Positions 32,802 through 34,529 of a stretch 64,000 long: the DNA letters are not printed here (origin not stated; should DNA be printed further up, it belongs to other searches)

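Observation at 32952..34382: Novel three-member paralogous family of secreted ~475-520 aa β-propeller-like proteins (A 7249..8805, B 32952..34382, C 59630..61051)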

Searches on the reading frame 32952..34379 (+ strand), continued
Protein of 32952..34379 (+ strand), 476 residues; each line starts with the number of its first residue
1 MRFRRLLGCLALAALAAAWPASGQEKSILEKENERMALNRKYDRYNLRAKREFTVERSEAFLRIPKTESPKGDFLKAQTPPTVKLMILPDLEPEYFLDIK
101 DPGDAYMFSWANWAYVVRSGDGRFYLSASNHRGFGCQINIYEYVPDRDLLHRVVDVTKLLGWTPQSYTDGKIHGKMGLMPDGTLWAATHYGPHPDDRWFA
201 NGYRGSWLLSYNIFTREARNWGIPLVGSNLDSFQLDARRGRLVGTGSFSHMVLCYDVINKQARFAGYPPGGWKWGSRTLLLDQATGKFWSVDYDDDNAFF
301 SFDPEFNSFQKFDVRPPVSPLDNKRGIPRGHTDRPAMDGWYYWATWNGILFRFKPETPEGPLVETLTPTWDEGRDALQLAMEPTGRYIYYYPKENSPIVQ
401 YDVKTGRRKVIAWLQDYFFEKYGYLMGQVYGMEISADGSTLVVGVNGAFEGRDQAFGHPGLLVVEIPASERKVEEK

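Call 51: search_protein_families(library=pfam, alignment_id=A2, max_evalue=1)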
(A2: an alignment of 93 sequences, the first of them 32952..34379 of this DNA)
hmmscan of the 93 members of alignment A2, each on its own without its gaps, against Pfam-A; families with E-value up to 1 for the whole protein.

A. member 1, window:32952-34379:+ (476 aa): 0 families

B. families by the number of members that match (of 93 scanned): 39 families (the first 25 are shown)
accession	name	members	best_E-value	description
PF15232.11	DUF4585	16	0.0011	Domain of unknown function (DUF4585)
PF20067.5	SSL_N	5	0.1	Strictosidine synthase-like, N-terminal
PF00400.38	WD40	3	0.0033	WD domain, G-beta repeat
PF24734.1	DUF7685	3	0.0059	Domain of unknown function (DUF7685)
PF16270.11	DUF4923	3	0.011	Lipocalin-like domain (DUF4923)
PF08838.16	DUF1811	3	0.025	Protein of unknown function (DUF1811)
PF13186.11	SPASM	3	0.087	Iron-sulfur cluster-binding domain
PF02382.20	RTX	3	0.17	N-terminal domain in RTX protein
PF14517.12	Tachylectin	2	0.003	Tachylectin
PF07676.18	PD40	2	0.027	WD40-like Beta Propeller Repeat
PF03088.22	Str_synth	2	0.056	Strictosidine synthase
PF13964.12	Kelch_6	2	0.062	Kelch motif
PF17993.7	HA70_C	2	0.12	Haemagglutinin 70 C-terminal domain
PF23393.2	Beta-prop_WDR90_POC16_2nd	2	0.2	WDR90/POC16, second beta-propeller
PF14157.12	YmzC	2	0.26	YmzC-like protein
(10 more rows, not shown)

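Call 74: list_cluster_members(proteins=[window:32952-34379:+, window:7249-8802:+, window:59630-61048:+])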
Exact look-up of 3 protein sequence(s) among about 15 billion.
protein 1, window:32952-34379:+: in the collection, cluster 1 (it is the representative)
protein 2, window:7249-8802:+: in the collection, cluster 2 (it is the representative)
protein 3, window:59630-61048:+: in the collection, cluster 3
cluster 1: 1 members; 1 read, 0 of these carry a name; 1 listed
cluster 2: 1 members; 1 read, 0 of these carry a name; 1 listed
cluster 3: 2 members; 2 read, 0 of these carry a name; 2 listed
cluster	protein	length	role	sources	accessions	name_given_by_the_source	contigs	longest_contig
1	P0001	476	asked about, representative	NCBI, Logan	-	-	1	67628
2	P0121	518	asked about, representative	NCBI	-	-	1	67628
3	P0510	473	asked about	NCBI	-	-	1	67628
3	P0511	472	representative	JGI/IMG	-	-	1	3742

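Call 75: find_encoding_contigs(protein=P0001, flank=2000, max_places=2)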
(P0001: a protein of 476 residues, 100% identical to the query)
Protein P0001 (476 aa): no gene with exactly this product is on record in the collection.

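Call 100: search_protein_families(library=pfam, alignment_id=A5, max_evalue=0.00001)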
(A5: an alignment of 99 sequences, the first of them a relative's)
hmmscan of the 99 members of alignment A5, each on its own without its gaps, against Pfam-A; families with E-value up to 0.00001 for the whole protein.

A. member 1, L001:2932-3858:- (309 aa): 1 family
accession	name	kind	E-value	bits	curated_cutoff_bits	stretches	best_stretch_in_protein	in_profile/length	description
PF01699.29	Na_Ca_ex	-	7.9e-50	169.2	24.9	2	165-303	2-149/151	Sodium/calcium exchanger protein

B. families by the number of members that match (of 99 scanned): 134 families (the first 25 are shown)
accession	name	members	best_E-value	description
PF18962.6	Por_Secre_tail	4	1.2e-09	Secretion system C-terminal sorting domain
PF02837.24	Glyco_hydro_2_N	3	4.8e-43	Glycosyl hydrolases family 2, sugar binding domain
PF16126.11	DUF4838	3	1.3e-40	Domain of unknown function (DUF4838)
PF01408.29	GFO_IDH_MocA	3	1.6e-30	Oxidoreductase family, NAD-binding Rossmann fold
PF22725.1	GFO_IDH_MocA_C3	3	9.2e-27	GFO/IDH/MocA C-terminal domain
PF02894.22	GFO_IDH_MocA_C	3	6e-23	Oxidoreductase family, C-terminal alpha/beta domain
PF04734.18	Ceramidase_alk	3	8e-11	Neutral/alkaline non-lysosomal ceramidase, N-terminal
PF01544.23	CorA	2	9.1e-77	CorA-like Mg2+ transporter protein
PF13426.13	PAS_9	2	3.5e-47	PAS domain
PF00326.27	Peptidase_S9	2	2.5e-39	Prolyl oligopeptidase family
PF08448.16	PAS_4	2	1.7e-38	PAS fold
PF00989.32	PAS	2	4.5e-38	PAS fold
PF00702.32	Hydrolase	2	2.2e-31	haloacid dehalogenase-like hydrolase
PF13188.13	PAS_8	2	2.9e-29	PAS domain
PF02518.31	HATPase_c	2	1.6e-27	Histidine kinase-, DNA gyrase B-, and HSP90-like ATPase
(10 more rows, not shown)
